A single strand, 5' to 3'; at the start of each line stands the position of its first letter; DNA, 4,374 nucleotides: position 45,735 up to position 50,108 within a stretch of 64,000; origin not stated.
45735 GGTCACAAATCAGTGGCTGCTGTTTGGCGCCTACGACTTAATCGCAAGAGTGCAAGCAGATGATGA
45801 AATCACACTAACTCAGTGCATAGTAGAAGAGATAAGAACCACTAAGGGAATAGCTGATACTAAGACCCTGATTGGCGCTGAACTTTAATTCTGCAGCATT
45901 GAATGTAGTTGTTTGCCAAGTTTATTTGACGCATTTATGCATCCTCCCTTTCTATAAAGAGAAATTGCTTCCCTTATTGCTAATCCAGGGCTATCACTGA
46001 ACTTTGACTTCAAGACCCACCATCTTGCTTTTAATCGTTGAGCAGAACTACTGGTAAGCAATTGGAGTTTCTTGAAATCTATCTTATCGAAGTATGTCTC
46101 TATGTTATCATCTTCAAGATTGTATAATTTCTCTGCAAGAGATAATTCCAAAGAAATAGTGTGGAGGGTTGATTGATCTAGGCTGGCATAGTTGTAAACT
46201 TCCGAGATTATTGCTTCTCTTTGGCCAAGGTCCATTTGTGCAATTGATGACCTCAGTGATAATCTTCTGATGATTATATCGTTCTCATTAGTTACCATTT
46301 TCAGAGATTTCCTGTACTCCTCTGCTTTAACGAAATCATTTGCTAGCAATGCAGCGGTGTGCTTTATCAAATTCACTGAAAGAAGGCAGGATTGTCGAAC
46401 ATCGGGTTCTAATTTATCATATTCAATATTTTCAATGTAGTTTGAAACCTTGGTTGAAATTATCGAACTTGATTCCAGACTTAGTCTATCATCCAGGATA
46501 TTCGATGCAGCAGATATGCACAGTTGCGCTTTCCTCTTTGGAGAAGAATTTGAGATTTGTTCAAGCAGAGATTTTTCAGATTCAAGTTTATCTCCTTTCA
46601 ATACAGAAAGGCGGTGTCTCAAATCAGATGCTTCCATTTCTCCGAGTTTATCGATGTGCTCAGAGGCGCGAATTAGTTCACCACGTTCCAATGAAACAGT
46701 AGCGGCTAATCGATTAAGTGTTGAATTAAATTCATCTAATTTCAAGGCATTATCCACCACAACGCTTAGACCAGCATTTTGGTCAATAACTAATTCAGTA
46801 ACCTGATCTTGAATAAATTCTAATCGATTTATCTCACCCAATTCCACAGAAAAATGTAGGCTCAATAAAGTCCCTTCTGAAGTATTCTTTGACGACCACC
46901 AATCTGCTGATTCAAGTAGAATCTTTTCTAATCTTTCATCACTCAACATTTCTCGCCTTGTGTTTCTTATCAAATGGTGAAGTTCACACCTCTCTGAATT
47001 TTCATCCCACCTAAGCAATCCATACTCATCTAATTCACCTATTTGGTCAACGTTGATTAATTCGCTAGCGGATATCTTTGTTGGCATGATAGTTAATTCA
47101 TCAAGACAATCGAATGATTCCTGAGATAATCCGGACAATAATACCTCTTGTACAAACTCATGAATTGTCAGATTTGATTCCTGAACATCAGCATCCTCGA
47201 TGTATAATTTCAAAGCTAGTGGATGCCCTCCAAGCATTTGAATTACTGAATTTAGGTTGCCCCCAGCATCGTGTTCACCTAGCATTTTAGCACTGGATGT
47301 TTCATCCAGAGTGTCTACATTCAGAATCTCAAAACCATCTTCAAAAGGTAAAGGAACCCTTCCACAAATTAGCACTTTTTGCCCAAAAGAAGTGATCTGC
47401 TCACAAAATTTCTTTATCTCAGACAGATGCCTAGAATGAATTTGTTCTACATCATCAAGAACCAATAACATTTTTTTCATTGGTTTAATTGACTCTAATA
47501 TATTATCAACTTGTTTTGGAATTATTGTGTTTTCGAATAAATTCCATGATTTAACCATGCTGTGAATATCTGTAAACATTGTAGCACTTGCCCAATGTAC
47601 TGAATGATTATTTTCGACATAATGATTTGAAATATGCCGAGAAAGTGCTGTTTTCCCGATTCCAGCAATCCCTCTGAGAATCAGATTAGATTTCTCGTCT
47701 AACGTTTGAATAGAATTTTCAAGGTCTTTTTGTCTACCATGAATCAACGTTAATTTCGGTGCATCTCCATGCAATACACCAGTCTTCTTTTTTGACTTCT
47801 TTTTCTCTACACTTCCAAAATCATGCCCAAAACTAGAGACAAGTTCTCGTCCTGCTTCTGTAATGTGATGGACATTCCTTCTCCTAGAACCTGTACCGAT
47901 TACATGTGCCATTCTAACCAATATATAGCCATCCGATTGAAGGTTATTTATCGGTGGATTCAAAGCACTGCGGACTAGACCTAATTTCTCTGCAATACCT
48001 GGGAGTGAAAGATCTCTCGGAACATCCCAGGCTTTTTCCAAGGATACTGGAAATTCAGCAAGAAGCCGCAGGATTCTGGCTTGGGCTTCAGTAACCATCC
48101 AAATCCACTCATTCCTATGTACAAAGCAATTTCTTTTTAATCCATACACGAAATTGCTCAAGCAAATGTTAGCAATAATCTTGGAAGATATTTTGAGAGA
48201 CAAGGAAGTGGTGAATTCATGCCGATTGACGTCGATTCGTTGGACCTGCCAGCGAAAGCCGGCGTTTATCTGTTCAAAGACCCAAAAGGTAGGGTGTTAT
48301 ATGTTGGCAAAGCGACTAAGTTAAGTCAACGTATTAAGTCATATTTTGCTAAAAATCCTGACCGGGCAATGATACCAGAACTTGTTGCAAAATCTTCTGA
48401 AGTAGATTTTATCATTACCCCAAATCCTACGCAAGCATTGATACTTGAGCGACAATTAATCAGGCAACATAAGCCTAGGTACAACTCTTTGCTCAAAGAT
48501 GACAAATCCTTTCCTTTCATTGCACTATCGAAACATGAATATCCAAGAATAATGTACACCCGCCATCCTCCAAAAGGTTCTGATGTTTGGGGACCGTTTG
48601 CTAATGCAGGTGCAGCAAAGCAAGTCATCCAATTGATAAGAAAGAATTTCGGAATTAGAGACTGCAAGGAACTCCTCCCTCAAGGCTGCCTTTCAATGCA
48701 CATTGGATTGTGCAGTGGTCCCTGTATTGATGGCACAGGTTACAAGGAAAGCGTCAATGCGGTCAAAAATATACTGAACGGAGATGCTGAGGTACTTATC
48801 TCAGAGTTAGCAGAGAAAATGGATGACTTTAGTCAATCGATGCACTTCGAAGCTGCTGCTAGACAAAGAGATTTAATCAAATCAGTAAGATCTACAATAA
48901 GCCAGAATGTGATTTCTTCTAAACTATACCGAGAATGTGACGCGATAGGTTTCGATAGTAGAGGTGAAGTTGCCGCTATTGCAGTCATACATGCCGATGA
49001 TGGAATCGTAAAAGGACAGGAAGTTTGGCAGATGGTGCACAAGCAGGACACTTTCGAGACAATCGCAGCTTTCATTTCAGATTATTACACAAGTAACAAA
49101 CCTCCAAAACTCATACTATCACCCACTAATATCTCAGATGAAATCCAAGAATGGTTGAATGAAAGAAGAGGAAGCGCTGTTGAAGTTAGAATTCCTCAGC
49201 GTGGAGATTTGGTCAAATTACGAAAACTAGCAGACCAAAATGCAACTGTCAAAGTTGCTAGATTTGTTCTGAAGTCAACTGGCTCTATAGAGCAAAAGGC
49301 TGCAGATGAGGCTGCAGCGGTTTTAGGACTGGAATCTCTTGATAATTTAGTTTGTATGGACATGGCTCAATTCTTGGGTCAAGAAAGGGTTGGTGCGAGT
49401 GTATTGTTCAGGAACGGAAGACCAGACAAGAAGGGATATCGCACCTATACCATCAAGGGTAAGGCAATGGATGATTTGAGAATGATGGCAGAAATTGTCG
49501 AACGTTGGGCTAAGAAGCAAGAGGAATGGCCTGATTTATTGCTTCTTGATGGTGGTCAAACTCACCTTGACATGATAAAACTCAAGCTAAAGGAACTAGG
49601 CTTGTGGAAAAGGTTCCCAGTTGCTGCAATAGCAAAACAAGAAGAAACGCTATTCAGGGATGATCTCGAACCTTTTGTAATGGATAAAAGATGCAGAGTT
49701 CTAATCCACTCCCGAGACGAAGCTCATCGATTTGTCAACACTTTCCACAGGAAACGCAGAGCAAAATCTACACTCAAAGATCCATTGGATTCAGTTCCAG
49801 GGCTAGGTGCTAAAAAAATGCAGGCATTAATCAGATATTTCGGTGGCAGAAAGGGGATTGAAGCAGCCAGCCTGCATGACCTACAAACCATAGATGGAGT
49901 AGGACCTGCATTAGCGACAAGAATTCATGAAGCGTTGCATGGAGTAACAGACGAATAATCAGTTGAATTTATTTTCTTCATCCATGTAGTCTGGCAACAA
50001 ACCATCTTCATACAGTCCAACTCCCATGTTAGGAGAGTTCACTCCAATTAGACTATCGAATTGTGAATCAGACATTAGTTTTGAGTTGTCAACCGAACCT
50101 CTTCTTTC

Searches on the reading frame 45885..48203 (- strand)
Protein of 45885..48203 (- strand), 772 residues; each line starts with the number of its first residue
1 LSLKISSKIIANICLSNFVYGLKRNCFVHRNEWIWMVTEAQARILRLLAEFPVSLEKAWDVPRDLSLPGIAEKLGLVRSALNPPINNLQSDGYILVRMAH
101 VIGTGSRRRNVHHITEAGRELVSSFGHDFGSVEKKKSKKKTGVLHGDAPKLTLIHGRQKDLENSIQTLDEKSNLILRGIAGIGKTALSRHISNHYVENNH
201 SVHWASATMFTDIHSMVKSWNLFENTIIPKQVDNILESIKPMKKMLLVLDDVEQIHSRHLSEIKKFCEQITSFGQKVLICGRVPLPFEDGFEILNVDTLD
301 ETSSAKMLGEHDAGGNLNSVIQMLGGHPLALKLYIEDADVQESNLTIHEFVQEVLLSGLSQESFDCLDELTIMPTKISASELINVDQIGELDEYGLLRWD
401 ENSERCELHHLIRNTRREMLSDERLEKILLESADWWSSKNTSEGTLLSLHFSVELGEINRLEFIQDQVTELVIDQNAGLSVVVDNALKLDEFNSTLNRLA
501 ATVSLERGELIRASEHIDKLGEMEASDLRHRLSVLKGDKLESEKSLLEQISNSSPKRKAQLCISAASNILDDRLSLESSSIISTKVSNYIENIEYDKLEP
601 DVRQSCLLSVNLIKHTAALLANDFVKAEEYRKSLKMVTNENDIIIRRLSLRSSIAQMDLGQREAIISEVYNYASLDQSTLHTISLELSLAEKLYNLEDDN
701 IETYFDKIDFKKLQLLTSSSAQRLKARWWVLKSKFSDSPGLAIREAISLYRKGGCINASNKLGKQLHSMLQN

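Call 10: search_protein_families(library=pfam, proteins=[window:45885-48203:-], max_evalue=0.001)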
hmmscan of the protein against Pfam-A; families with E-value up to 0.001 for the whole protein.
window:45885-48203:- (772 aa): 5 families
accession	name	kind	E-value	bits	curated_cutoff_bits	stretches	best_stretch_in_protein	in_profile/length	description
PF20720.3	nSTAND3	-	1.4e-06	28.6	27.2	1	159-251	5-73/155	Novel STAND NTPase 3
PF25201.1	nSTAND6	-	1.5e-06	28.8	27.7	1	154-205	1-52/148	Novel STAND NTPase 6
PF00931.28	NB-ARC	-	3.7e-05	23.6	23.5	1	158-256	2-113/248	NB-ARC domain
PF13191.12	AAA_16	-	0.00044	21.2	32.6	0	171-207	24-72/167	AAA ATPase domain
PF07728.20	AAA_5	-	0.00082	19.8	22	0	173-262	1-85/139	AAA domain (dynein-related subfamily)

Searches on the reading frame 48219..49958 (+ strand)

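Call 10: search_protein_families(library=pfam, proteins=[window:48219-49958:+], max_evalue=0.001)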
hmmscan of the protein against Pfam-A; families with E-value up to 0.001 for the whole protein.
window:48219-49958:+ (579 aa): 7 families
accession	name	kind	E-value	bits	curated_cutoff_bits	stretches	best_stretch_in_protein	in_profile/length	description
PF08459.17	UvrC_RNaseH_dom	-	1.1e-30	107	22.3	1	368-505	3-157/159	UvrC RNAse H endonuclease domain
PF22920.2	UvrC_RNaseH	-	8.5e-21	74.5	24.3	1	240-347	2-114/116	UvrC Ribonuclease H-like domain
PF01541.30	GIY-YIG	-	2.7e-08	34.4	22.6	1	14-89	2-78/78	GIY-YIG catalytic domain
PF14520.12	HHH_5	-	6.9e-07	30.1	27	1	522-573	3-55/57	Helix-hairpin-helix domain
PF02151.25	UVR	-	1.4e-06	28.3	21.5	1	192-224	2-34/36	UvrB/uvrC motif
PF12826.13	HHH_2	-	1.8e-05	25.3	27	1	526-571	8-53/64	Helix-hairpin-helix motif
PF00633.29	HHH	-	2.7e-05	24.2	24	0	545-571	3-29/30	Helix-hairpin-helix motif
